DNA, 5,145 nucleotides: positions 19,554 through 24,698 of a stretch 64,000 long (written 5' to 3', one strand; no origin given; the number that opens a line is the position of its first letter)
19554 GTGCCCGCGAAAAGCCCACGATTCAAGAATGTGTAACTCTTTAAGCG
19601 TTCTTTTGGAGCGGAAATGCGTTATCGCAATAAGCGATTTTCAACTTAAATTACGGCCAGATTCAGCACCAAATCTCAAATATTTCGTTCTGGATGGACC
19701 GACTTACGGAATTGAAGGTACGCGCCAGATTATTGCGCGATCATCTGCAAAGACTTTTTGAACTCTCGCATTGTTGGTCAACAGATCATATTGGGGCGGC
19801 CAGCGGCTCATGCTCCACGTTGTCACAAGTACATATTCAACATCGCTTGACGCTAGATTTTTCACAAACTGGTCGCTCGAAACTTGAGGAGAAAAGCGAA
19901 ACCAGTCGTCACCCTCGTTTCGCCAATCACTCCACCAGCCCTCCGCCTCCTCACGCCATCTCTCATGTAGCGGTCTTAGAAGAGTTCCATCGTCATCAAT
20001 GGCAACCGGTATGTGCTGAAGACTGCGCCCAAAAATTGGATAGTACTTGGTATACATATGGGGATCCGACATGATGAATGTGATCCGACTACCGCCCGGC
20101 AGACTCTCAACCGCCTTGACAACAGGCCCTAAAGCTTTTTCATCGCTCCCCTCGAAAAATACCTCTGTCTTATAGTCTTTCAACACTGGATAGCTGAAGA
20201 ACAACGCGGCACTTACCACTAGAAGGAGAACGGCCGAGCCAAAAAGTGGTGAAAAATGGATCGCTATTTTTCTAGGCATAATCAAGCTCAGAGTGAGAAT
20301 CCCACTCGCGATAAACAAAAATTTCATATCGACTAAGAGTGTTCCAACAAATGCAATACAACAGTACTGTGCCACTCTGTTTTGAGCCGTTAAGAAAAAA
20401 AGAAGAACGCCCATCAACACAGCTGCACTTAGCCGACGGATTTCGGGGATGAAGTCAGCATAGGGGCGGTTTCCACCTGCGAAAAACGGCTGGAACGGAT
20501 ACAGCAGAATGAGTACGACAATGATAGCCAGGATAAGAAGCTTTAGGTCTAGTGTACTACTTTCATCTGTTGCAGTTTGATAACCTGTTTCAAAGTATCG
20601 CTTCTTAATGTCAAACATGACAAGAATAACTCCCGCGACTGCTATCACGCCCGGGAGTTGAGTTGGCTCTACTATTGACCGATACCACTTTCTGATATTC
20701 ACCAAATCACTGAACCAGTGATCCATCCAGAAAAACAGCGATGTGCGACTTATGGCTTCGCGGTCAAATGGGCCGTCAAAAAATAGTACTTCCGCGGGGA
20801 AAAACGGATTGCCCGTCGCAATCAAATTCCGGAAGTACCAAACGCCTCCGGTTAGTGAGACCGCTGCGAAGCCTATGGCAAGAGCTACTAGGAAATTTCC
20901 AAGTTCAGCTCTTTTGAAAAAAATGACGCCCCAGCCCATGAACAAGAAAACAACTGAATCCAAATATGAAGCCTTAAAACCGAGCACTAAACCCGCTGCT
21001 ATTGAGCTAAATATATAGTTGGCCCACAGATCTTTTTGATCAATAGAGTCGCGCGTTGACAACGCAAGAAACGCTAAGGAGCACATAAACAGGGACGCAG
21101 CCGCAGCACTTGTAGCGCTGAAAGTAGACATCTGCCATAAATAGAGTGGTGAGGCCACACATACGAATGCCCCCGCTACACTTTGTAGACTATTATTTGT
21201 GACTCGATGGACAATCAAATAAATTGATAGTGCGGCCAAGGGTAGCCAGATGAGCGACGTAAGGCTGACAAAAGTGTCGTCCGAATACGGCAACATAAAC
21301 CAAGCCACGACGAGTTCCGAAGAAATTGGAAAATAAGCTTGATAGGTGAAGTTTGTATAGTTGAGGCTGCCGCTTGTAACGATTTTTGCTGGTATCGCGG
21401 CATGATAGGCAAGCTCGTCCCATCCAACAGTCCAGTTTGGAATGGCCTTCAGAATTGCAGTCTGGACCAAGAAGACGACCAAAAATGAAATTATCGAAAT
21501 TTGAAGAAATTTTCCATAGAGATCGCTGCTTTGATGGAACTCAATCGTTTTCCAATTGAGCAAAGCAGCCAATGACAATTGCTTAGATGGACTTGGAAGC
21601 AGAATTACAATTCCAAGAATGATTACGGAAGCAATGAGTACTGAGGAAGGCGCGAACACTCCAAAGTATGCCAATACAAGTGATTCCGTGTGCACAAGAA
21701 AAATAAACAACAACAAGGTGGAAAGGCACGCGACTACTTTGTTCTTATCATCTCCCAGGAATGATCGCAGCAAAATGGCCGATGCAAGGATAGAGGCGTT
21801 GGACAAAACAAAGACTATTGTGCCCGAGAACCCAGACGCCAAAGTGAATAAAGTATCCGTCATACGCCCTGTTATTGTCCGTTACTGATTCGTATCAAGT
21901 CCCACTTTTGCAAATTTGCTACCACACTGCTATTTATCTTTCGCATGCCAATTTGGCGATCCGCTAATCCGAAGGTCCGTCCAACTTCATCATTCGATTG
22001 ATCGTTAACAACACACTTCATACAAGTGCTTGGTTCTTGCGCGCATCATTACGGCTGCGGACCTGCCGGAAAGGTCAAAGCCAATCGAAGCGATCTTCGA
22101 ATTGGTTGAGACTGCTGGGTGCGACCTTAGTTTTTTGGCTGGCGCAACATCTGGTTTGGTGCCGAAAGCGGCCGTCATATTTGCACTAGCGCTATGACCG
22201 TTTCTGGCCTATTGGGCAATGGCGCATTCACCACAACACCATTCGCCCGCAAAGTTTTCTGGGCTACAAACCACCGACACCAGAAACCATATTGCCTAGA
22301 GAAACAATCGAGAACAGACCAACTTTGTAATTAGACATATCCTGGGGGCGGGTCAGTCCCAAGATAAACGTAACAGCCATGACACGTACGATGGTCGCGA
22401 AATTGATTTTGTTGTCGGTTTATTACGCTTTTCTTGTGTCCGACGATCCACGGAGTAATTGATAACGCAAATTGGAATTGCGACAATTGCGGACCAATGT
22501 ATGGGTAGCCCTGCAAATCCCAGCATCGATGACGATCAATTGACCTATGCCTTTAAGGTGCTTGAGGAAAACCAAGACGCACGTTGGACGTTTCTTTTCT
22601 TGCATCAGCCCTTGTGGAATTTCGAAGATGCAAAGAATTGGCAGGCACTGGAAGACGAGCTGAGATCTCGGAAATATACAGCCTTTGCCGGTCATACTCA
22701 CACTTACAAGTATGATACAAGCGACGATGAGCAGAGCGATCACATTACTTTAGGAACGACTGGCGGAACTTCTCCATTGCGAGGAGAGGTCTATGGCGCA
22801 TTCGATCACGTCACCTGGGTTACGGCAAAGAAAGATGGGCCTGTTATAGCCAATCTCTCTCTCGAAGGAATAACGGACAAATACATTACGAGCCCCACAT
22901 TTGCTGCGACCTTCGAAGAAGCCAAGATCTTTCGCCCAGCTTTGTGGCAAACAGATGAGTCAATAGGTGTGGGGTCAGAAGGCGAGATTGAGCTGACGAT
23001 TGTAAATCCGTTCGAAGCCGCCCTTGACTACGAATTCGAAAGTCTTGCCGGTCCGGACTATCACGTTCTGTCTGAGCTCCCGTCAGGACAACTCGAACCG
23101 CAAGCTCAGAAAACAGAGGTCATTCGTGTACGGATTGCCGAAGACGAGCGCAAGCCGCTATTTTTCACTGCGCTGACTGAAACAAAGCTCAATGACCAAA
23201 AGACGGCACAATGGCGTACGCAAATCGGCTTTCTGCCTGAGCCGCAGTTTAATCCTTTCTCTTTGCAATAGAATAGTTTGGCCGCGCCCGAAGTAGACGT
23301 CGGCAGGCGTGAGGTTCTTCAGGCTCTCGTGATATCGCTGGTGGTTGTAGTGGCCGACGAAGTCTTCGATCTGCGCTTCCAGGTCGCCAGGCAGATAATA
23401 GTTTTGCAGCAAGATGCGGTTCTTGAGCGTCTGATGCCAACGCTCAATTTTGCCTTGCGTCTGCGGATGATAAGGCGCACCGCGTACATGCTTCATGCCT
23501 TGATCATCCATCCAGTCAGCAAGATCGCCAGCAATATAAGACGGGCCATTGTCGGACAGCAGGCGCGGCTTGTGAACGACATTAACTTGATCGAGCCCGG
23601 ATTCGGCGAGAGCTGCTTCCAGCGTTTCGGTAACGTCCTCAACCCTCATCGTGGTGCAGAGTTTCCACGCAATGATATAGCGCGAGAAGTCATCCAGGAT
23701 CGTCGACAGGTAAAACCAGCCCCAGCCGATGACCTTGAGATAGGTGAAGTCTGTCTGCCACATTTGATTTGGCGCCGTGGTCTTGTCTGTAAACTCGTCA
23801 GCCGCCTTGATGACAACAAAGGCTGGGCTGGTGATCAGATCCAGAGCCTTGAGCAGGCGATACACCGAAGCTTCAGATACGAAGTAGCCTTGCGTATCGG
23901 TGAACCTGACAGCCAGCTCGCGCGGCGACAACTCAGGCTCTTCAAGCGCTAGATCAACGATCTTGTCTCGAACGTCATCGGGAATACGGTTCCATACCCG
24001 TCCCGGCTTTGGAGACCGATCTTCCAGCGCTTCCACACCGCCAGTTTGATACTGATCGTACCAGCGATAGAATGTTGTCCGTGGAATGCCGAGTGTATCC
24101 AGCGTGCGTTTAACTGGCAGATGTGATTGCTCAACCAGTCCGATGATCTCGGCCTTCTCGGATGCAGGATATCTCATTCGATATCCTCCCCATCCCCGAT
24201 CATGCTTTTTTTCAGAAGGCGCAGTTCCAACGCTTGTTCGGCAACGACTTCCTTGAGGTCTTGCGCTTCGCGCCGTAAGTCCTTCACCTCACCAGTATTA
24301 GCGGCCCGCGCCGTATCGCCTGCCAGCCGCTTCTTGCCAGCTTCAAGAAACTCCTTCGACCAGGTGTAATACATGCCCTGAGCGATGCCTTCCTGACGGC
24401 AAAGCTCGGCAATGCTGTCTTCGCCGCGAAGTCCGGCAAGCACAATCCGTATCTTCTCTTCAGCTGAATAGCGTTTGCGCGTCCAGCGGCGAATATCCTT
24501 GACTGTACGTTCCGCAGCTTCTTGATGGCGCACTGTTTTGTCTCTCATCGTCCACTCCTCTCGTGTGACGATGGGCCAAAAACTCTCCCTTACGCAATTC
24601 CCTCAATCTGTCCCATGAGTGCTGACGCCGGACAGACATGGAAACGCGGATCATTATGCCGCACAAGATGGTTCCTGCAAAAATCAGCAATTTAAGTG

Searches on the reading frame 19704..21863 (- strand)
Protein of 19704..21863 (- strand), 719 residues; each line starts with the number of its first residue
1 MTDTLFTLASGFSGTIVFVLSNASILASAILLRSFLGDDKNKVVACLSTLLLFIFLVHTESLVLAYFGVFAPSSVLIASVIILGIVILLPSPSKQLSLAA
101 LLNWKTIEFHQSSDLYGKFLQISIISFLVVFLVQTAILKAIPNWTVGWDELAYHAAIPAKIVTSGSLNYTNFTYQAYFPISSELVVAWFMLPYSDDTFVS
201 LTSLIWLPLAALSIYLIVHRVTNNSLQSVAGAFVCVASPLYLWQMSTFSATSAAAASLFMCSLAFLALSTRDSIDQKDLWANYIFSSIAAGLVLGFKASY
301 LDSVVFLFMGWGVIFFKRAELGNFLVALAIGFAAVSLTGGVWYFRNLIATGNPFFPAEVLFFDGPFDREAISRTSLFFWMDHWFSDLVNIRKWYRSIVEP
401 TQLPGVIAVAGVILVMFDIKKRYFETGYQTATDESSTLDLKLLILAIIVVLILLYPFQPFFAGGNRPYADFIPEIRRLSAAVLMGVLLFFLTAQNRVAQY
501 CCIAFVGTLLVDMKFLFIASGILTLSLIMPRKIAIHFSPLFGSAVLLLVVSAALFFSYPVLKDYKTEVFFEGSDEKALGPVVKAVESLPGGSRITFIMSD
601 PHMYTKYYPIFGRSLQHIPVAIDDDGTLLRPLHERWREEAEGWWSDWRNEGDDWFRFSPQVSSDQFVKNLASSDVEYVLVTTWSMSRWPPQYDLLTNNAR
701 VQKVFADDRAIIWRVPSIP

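Call 4: search_protein_families(library=pfam, proteins=[window:19704-21863:-], max_evalue=0.01)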
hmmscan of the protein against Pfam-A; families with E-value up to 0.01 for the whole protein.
window:19704-21863:- (719 aa): 0 families

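Call 10: find_encoding_contigs(protein=window:19704-21863:-, flank=6000, max_places=6)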
Protein window:19704-21863:- (719 aa): no gene with exactly this product is on record in the collection.

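Call 31: search_protein_families(library=ncbifam, proteins=[window:19704-21863:-], max_evalue=0.01)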
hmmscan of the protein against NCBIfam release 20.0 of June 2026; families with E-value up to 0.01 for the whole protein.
window:19704-21863:- (719 aa): 0 families

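Call 52: search_solved_structures(query=window:19704-21863:-, max_evalue=1)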
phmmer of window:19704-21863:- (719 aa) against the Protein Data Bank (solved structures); distinct sequences matched with E-value up to 1: 0.

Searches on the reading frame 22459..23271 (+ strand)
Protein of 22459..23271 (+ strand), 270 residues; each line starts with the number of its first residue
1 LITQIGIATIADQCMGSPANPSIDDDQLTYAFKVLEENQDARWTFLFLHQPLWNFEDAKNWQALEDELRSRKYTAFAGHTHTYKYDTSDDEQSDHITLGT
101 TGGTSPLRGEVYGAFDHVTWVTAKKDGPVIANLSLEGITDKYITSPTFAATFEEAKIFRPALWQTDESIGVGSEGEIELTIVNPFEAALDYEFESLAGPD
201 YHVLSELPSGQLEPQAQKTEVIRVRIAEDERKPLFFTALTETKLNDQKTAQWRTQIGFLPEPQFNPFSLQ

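Call 13: search_protein_families(library=pfam, proteins=[window:22459-23271:+], max_evalue=0.001)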
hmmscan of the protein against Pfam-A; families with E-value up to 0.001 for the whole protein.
window:22459-23271:+ (270 aa): 0 families

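Call 31: search_protein_families(library=ncbifam, proteins=[window:22459-23271:+], max_evalue=0.01)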
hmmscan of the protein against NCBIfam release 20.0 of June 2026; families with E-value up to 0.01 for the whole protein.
window:22459-23271:+ (270 aa): 1 family
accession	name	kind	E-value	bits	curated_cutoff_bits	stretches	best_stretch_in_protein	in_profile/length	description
NF053861.1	DS8_antiphage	equivalog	0.001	16.9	790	1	27-97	173-244/994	anti-phage protein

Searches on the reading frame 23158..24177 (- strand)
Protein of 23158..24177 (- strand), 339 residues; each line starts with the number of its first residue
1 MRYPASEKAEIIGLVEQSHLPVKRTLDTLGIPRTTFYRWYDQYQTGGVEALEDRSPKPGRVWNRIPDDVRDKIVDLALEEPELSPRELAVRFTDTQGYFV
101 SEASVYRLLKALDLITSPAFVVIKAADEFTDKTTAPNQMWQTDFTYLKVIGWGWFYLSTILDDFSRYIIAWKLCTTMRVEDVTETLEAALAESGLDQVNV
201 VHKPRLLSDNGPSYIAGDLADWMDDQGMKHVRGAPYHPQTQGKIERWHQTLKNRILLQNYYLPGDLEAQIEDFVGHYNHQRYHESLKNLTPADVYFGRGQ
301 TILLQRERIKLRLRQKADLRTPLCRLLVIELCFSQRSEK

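Call 13: search_protein_families(library=pfam, proteins=[window:23158-24177:-], max_evalue=0.001)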
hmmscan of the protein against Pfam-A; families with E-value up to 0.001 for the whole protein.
window:23158-24177:- (339 aa): 9 families
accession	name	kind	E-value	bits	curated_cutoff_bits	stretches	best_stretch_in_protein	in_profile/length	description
PF00665.32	rve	-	1.3e-25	90.1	32.6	1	134-238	2-102/102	Integrase core domain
PF13565.12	HTH_32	-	3.3e-17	63.2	33.7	1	35-109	1-73/73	Homeodomain-like domain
PF13683.12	rve_3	-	1.2e-15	57.4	26.5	1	227-291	2-67/67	Integrase core domain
PF13384.12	HTH_23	-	3.2e-10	40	24.6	1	6-51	5-49/50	Homeodomain-like domain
PF13518.12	HTH_28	-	1e-09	38.7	25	1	7-58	1-51/52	Helix-turn-helix domain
PF13551.12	HTH_29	-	3.2e-07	30.8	28.1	1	21-70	14-63/64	Winged helix-turn helix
PF13333.12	rve_2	-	2.9e-05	24.6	22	1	265-292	22-49/56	Integrase core domain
PF01527.26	HTH_Tnp_1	-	4.6e-05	24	24.1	1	2-56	6-60/75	Transposase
PF24764.1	rva_4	-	0.00035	20.8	26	0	134-196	5-65/194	Integrase core domain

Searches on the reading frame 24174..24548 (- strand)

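Call 13: search_protein_families(library=pfam, proteins=[window:24174-24548:-], max_evalue=0.001)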
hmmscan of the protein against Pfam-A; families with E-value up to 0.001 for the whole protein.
window:24174-24548:- (124 aa): 2 families
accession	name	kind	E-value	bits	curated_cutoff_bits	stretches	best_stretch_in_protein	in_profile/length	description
PF01527.26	HTH_Tnp_1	-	1.8e-11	44.5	24.1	1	23-100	3-72/75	Transposase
PF13518.12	HTH_28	-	0.00016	22.1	25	1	31-75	1-44/52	Helix-turn-helix domain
